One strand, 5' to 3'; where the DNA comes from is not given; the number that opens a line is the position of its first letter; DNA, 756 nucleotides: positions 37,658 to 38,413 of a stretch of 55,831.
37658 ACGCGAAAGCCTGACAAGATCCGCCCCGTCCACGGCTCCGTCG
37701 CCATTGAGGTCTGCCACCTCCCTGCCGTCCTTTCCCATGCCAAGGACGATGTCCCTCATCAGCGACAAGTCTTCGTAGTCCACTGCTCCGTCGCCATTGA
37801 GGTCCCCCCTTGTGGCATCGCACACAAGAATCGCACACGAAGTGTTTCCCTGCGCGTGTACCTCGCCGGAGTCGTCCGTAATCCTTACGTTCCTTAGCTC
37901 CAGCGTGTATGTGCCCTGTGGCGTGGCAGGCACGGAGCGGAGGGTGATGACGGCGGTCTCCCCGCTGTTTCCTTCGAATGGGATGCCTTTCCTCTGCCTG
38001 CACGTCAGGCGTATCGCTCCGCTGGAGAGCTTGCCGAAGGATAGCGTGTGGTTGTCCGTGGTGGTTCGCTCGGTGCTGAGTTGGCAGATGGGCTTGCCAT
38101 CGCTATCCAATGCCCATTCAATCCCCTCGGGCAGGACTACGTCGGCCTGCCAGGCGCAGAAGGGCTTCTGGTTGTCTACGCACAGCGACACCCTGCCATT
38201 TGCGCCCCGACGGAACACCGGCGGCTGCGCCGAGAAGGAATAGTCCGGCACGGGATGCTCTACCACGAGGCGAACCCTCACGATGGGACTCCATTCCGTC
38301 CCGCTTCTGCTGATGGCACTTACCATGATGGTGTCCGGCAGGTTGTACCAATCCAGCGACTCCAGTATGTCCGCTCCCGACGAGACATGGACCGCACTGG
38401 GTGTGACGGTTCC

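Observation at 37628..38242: Cohesin-like module immediately followed by a dockerin at the C-terminus of the 901-aa CotH protein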

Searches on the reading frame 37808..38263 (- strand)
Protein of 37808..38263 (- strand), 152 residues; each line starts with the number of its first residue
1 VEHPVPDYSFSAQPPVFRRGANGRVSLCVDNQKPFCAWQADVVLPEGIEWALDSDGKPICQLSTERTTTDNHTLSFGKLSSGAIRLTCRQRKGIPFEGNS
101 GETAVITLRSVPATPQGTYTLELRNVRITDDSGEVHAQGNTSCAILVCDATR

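Call 10: search_solved_structures(query=window:37808-38263:-, max_evalue=10, show_alignments=3)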
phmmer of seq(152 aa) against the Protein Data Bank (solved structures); distinct sequences matched with E-value up to 10: 5.
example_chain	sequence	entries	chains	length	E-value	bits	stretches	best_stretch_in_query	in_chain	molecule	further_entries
4p6b_A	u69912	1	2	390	0.71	13.1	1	46-61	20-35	Est-Y29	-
5zwr_B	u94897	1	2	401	0.75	13.1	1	46-61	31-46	Est-Y29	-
4p85_A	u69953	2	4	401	0.75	13.1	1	46-61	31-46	Est-Y29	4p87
5zwq_A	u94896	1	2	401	0.76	13.1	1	46-61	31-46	Est-Y29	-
5zwv_B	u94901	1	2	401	0.76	13.1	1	46-61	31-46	Est-Y29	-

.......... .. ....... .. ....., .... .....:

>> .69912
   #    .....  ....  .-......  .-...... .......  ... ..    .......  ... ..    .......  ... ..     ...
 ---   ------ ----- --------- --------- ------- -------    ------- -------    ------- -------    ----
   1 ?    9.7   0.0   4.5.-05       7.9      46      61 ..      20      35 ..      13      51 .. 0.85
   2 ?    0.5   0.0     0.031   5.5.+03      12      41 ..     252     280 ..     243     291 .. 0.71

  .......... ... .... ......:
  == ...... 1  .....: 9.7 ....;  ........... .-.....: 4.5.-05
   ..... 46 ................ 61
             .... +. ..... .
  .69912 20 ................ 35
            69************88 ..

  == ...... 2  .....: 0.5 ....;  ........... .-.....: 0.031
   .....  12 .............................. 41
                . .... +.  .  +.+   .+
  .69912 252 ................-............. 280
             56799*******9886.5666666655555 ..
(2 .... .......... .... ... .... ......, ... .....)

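Call 11: find_homologous_proteins(query=window:37808-38263:-, max_evalue=0.001)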
Query seq(152 aa) (152 aa): 1 proteins with E <= 0.001 among 15 candidates.
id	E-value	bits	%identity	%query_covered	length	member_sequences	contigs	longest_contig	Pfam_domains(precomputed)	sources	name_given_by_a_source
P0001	6.5e-14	70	95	25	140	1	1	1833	PF00404.25,PF13202.13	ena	-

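Call 16: search_protein_representatives(protein=window:37808-38263:-)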
Query: 152 residues. Proteins with E-value up to 0.001 (for the whole library): 1825; up to 1e-10: 613; up to 1e-30: 29. The best 150 are listed.
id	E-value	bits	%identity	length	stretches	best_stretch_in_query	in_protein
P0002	1.0e-97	340.6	100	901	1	1-152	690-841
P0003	2.9e-54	199.6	33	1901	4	18-134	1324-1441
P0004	6.8e-48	178.8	31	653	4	20-145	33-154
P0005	1.0e-44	168.6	31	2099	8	24-134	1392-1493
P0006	1.6e-44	167.9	28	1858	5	24-147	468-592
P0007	1.6e-43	164.6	29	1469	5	2-136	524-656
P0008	3.8e-43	163.4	36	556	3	24-145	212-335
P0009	2.2e-42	161.0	34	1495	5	20-134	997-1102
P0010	2.8e-42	160.6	28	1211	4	25-134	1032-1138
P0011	2.1e-41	157.8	30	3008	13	19-134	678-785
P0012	5.1e-40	153.3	34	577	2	7-137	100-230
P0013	4.8e-39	150.1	30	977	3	25-136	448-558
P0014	6.7e-39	149.6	30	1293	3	26-140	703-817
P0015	7.7e-39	149.4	33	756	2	5-133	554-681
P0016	1.3e-37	145.5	28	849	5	22-137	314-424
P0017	1.3e-36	142.3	32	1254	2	7-137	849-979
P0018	1.8e-36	141.7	31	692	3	20-145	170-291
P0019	1.5e-35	138.7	37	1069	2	30-148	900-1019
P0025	2.3e-32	128.4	30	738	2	15-142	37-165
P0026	3.0e-32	128.1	31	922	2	20-150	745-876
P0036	3.4e-30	121.4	33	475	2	14-151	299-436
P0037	1.7e-29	119.1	34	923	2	16-132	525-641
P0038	1.8e-29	119.1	29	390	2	17-145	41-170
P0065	1.3e-25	106.5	33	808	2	25-149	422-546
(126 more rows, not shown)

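Call 19: search_protein_families(library=pfam, proteins=[P0004, P0008, P0012, P0015, P0018, P0025, P0036, P0038, P0019, P0017], max_evalue=0.1)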
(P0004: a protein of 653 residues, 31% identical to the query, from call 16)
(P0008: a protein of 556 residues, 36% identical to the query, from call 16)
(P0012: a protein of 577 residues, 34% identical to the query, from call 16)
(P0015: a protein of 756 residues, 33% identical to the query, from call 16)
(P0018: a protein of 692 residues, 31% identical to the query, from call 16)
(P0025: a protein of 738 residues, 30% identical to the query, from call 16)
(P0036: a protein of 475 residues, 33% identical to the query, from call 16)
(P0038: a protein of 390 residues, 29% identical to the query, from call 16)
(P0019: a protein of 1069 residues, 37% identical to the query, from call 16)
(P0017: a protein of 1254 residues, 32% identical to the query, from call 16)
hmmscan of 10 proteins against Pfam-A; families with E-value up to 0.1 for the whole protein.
P0004 (653 aa): 12 families
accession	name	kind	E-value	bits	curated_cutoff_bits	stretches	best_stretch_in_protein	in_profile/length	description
PF00404.24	Dockerin_1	-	3.7e-13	49.9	22.9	1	598-651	1-57/57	Dockerin type I domain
PF02920.21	Integrase_DNA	-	4e-07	30.3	27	0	64-90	19-45/70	DNA binding domain of tn916 integrase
PF21852.1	DUF6911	-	4e-05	23.8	24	0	491-521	50-80/128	Family of unknown function (DUF6911)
PF14541.11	TAXi_C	-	0.0003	21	23.9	0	461-494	18-51/161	Xylanase inhibitor C-terminal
PF16392.11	DUF5001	-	0.00046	20.6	23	0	458-483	35-62/86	Ig-like domain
PF00384.28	Molybdopterin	-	0.0042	16.6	24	0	130-209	224-318/353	Molybdopterin oxidoreductase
PF20745.2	TSP_Ig-like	-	0.0043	17.7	27.9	0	219-276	50-85/86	Tailspike protein-like, Ig-like domain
PF09099.16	Qn_am_d_aIII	-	0.0052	17.5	22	0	335-352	22-39/82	Quinohemoprotein amine dehydrogenase, alpha subunit domain III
PF19234.4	DUF5887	-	0.012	16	32.7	0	298-365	9-81/136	Family of unknown function (DUF5887)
PF05345.18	He_PIG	-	0.014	16.3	24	0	186-210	35-59/96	Putative Ig domain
PF14947.12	HTH_45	-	0.039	14.4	25.5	0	172-212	15-56/77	Winged helix-turn-helix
PF17753.7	Ig_mannosidase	-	0.054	13.6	22.6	0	11-53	28-71/81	Ig-fold domain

P0008 (556 aa): 3 families
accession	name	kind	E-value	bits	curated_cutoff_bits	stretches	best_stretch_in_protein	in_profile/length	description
PF00963.24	Cohesin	-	8.3e-12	45.9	24.1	2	200-322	5-123/139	Cohesin domain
PF00404.24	Dockerin_1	-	3.1e-08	34.1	22.9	1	498-553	1-57/57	Dockerin type I domain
PF16272.10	DUF4925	-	0.0068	16.4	28.5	0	276-339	46-105/324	Domain of unknown function (DUF4925)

P0012 (577 aa): 8 families
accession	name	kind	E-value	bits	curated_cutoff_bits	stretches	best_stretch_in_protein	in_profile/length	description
PF00404.24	Dockerin_1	-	5.4e-13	49.4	22.9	2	245-293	1-50/57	Dockerin type I domain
PF13306.12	LRR_5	-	5.9e-06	26.7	27.7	1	4-61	52-108/127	BspA type Leucine rich repeat region (6 copies)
PF00963.24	Cohesin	-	3.8e-05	24.3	24.1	2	157-237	52-134/139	Cohesin domain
PF13202.12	EF-hand_5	-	0.00014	21.6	25.9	0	544-557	7-20/25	EF hand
PF13499.12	EF-hand_7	-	0.00023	21.9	30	0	247-294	12-64/67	EF-hand domain pair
PF00036.39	EF-hand_1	-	0.0011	18.7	25.4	0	544-563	8-27/29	EF hand domain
PF13405.12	EF-hand_6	-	0.0027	17.7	25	0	544-563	8-27/30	EF-hand domain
PF21385.2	ACCA_BT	-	0.0099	16.1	27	0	383-427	74-116/120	Acetyl-CoA carboxylase, BT domain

P0015 (756 aa): 4 families
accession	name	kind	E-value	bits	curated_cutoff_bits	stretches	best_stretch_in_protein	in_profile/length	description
PF00404.24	Dockerin_1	-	3.4e-11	43.6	22.9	1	462-509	1-49/57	Dockerin type I domain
PF00963.24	Cohesin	-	2e-08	35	24.1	2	324-456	7-138/139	Cohesin domain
PF07603.17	Lcl_C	-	1.4e-06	29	34.9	1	176-301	18-116/117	Lcl C-terminal domain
PF06355.19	Aegerolysin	-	0.022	15.2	22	0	374-416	34-76/131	Aegerolysin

P0018 (692 aa): 8 families
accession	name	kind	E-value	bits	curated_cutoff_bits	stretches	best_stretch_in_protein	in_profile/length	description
PF02368.24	Big_2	-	6.3e-36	122.6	22.8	2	533-602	3-72/79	Bacterial Ig-like domain (group 2)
PF02920.21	Integrase_DNA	-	5.1e-07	30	27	0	58-84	19-45/70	DNA binding domain of tn916 integrase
PF22359.2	Big-like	-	1.2e-06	29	27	2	572-614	9-48/48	Bacterial Ig-like domain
PF02494.22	HYR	-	0.0079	17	21.7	0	488-525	42-79/81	HYR domain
PF14541.11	TAXi_C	-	0.0094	16.2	23.9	0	159-203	15-59/161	Xylanase inhibitor C-terminal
PF24039.1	DUF7348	-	0.025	15.2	27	0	53-83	20-48/70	Domain of unknown function (DUF7348)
PF17753.7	Ig_mannosidase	-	0.079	13.1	22.6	0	299-327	34-62/81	Ig-fold domain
PF21852.1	DUF6911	-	0.09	13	24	0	42-78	43-79/128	Family of unknown function (DUF6911)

P0025 (738 aa): 2 families
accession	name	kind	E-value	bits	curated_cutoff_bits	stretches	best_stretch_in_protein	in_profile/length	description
PF07919.17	Gryzun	-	0.0052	16.1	26.7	0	103-151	5-53/588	Gryzun, putative trafficking through Golgi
PF16392.11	DUF5001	-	0.012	16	23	0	177-208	30-61/86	Ig-like domain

P0036 (475 aa): 4 families
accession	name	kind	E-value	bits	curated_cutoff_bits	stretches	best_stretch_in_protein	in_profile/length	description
PF00404.24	Dockerin_1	-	8.9e-09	35.9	22.9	1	213-268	1-57/57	Dockerin type I domain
PF09479.16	Flg_new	-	0.00019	21.9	27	1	4-39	9-43/65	Listeria-Bacteroides repeat domain (List_Bact_rpt)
PF16272.10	DUF4925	-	0.0013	18.8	28.5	1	148-215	46-105/324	Domain of unknown function (DUF4925)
PF17163.9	DUF5125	-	0.019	15.3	27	0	378-435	59-116/188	Domain of unknown function (DUF5125)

P0038 (390 aa): 5 families
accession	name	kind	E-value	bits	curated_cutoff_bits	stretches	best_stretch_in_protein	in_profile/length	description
PF00404.24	Dockerin_1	-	3.9e-06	27.4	22.9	1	329-380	2-54/57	Dockerin type I domain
PF14524.12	Wzt_C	-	0.00098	19.6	30.4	1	269-323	75-131/143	Wzt C-terminal domain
PF13648.12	Lipocalin_4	-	0.0048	18.2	22.4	0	113-163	22-80/89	Lipocalin-like domain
PF22449.2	Fim1F_C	-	0.015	16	27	0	79-154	20-97/118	Fim1F, C-terminal domain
PF07569.16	Hira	-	0.067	13.3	25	0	239-273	62-96/220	TUP1-like enhancer of split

P0019 (1069 aa): 7 families
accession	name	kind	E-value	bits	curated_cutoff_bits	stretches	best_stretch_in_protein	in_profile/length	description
PF13306.12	LRR_5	-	1.1e-144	475.1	27.7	5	466-585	10-126/127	BspA type Leucine rich repeat region (6 copies)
PF13855.12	LRR_8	-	2e-25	88.8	27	1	519-565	6-54/61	Leucine rich repeat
PF00404.24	Dockerin_1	-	2.2e-08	34.6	22.9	1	797-849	1-54/57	Dockerin type I domain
PF23952.1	LRR_EndoS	-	7.6e-08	33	27.9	0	310-370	53-114/116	Endo-beta-N-acetylglucosaminidase EndoS LRR domain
PF00963.24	Cohesin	-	1.6e-05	25.5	24.1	0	920-1002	37-122/139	Cohesin domain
PF05725.18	FNIP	-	0.00052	20.5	21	0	514-552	3-40/44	FNIP Repeat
PF06467.20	zf-FCS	-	0.057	13.7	22.4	0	186-205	13-33/39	MYM-type Zinc finger with FCS sequence motif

P0017 (1254 aa): 10 families
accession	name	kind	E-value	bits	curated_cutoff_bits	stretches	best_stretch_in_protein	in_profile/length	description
PF13306.12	LRR_5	-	1.6e-120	397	27.7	7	516-632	12-126/127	BspA type Leucine rich repeat region (6 copies)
PF13855.12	LRR_8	-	5.5e-21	74.5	27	1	547-591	11-56/61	Leucine rich repeat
PF00404.24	Dockerin_1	-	5e-10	39.9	22.9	1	994-1042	1-50/57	Dockerin type I domain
PF00963.24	Cohesin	-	1.9e-06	28.6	24.1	1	915-986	61-134/139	Cohesin domain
PF23952.1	LRR_EndoS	-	1.5e-05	25.6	27.9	0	238-303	24-92/116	Endo-beta-N-acetylglucosaminidase EndoS LRR domain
PF05725.18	FNIP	-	1.6e-05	25.4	21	0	562-598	4-39/44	FNIP Repeat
PF00036.39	EF-hand_1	-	0.0098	15.8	25.4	0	1023-1042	4-23/29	EF hand domain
PF13499.12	EF-hand_7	-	0.013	16.2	30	0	996-1043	12-64/67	EF-hand domain pair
PF13405.12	EF-hand_6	-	0.064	13.5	25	0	1024-1040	5-21/30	EF-hand domain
PF13202.12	EF-hand_5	-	0.076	13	25.9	1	1025-1039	5-19/25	EF hand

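Call 22: search_solved_structures(query=A1, max_evalue=1, show_alignments=2)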
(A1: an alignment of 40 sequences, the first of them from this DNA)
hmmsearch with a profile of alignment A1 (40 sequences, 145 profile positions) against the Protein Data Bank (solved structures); distinct sequences matched with E-value up to 1: 12.
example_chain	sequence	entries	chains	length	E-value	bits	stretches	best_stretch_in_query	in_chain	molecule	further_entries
5n5p_A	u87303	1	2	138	1.9e-05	27.4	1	96-132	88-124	Putative cellulosomal scaffoldin protein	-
4ums_A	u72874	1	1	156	0.0051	19.5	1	5-116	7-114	CELLULOSOMAL ANCHORING SCAFFOLDIN B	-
3ul4_A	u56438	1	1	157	0.13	14.9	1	4-141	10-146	Cellulosome-anchoring protein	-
2jh2_A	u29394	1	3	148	0.23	14.2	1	68-141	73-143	O-GLCNACASE NAGJ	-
1zgj_A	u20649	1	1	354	0.24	14.1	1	73-108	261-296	Isoflavanone 4'-O-methyltransferase'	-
1zga_A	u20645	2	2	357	0.25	14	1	73-108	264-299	Isoflavanone 4'-O-methyltransferase' | Isoflavanone 4'-O-methyltransferase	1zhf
1zg3_A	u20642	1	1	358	0.25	14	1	73-108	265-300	isoflavanone 4'-O-methyltransferase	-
2w1n_A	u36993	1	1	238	0.29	13.8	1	68-141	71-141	O-GLCNACASE NAGJ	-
2ozn_A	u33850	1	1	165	0.3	13.7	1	68-141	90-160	O-GlcNAcase nagJ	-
2o4e_A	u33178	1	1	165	0.31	13.7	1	68-141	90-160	O-GlcNAcase nagJ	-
9d8y_M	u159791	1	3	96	0.96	12.1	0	109-139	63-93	T-cell surface glycoprotein CD4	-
3tt9_A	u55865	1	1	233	0.99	12.1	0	22-96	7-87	Plakophilin-2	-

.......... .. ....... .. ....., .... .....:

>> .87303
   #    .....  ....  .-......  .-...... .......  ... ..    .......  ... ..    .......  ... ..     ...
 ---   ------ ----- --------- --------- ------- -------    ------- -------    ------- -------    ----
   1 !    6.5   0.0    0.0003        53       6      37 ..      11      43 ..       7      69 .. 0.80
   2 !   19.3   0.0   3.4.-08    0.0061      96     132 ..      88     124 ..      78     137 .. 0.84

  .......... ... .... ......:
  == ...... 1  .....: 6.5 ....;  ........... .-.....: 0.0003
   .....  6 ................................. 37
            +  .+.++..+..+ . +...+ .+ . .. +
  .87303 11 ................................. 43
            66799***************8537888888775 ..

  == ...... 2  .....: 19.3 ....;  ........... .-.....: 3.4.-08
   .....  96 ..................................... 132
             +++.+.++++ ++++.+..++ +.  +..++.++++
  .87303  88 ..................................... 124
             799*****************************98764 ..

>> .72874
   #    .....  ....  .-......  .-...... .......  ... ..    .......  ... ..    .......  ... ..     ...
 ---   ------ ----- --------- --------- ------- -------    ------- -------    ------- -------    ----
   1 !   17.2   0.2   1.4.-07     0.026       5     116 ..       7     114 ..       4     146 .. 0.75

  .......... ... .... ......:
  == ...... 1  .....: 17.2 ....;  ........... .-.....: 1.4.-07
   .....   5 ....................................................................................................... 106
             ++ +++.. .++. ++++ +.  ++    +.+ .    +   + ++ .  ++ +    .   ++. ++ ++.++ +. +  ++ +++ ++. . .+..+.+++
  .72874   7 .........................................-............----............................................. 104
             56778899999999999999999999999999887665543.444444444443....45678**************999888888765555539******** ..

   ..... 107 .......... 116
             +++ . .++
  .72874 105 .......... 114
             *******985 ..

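Call 23: search_protein_families(library=pfam, alignment_id=A1, max_evalue=0.01)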
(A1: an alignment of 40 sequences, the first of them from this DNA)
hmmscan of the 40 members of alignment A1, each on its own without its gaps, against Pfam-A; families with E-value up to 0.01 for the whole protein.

A. member 1, seq(152 aa): 0 families

B. families by the number of members that match (of 40 scanned): 7 families
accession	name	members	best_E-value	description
PF00963.24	Cohesin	29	1.9e-08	Cohesin domain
PF17957.7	Big_7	1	3.9e-05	Bacterial Ig domain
PF15418.12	DUF4625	1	0.00035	Domain of unknown function (DUF4625)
PF01835.25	MG2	1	0.0058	MG2 domain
PF19077.6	Big_13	1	0.0061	Bacterial Ig-like domain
PF01676.23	Metalloenzyme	1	0.0072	Metalloenzyme superfamily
PF13620.12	CarboxypepD_reg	1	0.0072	Carboxypeptidase regulatory-like domain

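Call 29: predict_structure(alignment_id=A1)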
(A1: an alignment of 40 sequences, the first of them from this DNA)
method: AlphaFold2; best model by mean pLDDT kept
length: 152 residues; sequences in the alignment: 40
mean_pLDDT: 95.6   pTM: 0.88
mean pLDDT of the five models: 95.6, 95.5, 95.1, 95.1, 95.1
residues with pLDDT >= 90: 143; 70-90: 8; 50-70: 1; < 50: 0
segments of 3 or more residues with pLDDT < 50: none
pLDDT, mean of each block of 10 residues (from residue 1): 87 94 97 98 98 97 96 98 97 95 98 97 98 96 95 61
secondary structure, 60 per line:
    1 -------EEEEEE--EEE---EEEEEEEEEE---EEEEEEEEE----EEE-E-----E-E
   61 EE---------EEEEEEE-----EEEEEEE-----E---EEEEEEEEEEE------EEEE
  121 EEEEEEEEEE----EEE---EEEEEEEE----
elements in order: E8-13 E16-18 E22-31 E35-43 E48-50 E60-62 E72-78 E84-90 E100-110 E117-130 E135-137 E141-148

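Call 31: fold_search(model_id=the predicted structure, library=pdb)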
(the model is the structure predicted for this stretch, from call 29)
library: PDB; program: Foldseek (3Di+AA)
matches with E <= 10: 1887; with E <= 0.001: 220
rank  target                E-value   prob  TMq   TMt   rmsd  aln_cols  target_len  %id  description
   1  5n5p_A                3.8e-08  1.00  0.62  0.68   4.5       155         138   17  Crystal structure of Ruminococcus flavefaciens' type III complex containing the fifth cohesin from scaffoldin B and th (released 2018-02-28)
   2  2jh2_A                5.4e-08  1.00  0.68  0.77   2.9       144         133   19  X-ray crystal structure of a cohesin-like module from Clostridium perfringens (released 2007-11-06)
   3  2w1n                  1.8e-07  1.00  0.68  0.48   3.3       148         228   18  cohesin and fibronectin type-III double module construct from the Clostridium perfringens glycoside hydrolase GH84C (released 2009-02-03)
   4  5n5p_C                2.4e-07  1.00  0.62  0.68   4.5       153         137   17  Crystal structure of Ruminococcus flavefaciens' type III complex containing the fifth cohesin from scaffoldin B and th (released 2018-02-28)
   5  4dh2_C                3.2e-07  1.00  0.66  0.65   5.2       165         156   10  Crystal structure of Coh-OlpC(Cthe_0452)-Doc435(Cthe_0435) complex: A novel type I Cohesin-Dockerin complex from Clost (released 2012-11-28)
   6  2jh2_B                3.8e-07  1.00  0.69  0.77   3.0       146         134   17  X-ray crystal structure of a cohesin-like module from Clostridium perfringens (released 2007-11-06)
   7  6kgd_A                4.3e-07  1.00  0.76  0.79   2.6       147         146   14  Crystal structure of CaDoc0917(R49D)-CaCohA2 complex at pH 8.0 (released 2020-07-08)
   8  2vo8                  4.3e-07  1.00  0.61  0.68   5.6       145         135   11  Cohesin module from Clostridium perfringens ATCC13124 family 33 glycoside hydrolase. (released 2008-09-02)
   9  6kgc_A                5.1e-07  1.00  0.76  0.79   2.7       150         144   14  Crystal structure of CaDoc0917(R49D)-CaCohA2 complex at pH 5.4 (released 2020-07-08)
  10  4dh2_A                5.4e-07  1.00  0.64  0.62   4.8       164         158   12  Crystal structure of Coh-OlpC(Cthe_0452)-Doc435(Cthe_0435) complex: A novel type I Cohesin-Dockerin complex from Clost (released 2012-11-28)
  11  4ums                  6.1e-07  1.00  0.74  0.73   3.0       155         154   16  The crystal structure of the seventh ScaB type I cohesin from Pseudobacteroides cellulosolvens (released 2015-05-06)
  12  2jh2_C                6.1e-07  1.00  0.67  0.77   2.9       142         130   19  X-ray crystal structure of a cohesin-like module from Clostridium perfringens (released 2007-11-06)
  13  6kgf_C                6.4e-07  1.00  0.73  0.76   2.6       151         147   12  Crystal structure of CaDoc0917(R16D)-CaCohA2 complex at pH 8.2 (released 2020-07-08)
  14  5es4_A                8.6e-07  1.00  0.51  0.10   7.5       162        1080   15  RE-REFINEMENT OF INTEGRIN ALPHAXBETA2 ECTODOMAIN IN THE CLOSED/BENT CONFORMATION (released 2016-03-02)
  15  1qzn                  9.1e-07  1.00  0.66  0.60   4.0       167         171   12  Crystal Structure Analysis of a type II cohesin domain from the cellulosome of Acetivibrio cellulolyticus (released 2004-09-21)
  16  3ul4_A                9.7e-07  1.00  0.74  0.79   2.7       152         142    7  Crystal structure of Coh-OlpA(Cthe_3080)-Doc918(Cthe_0918) complex: A novel type I Cohesin-Dockerin complex from Clost (released 2012-11-28)
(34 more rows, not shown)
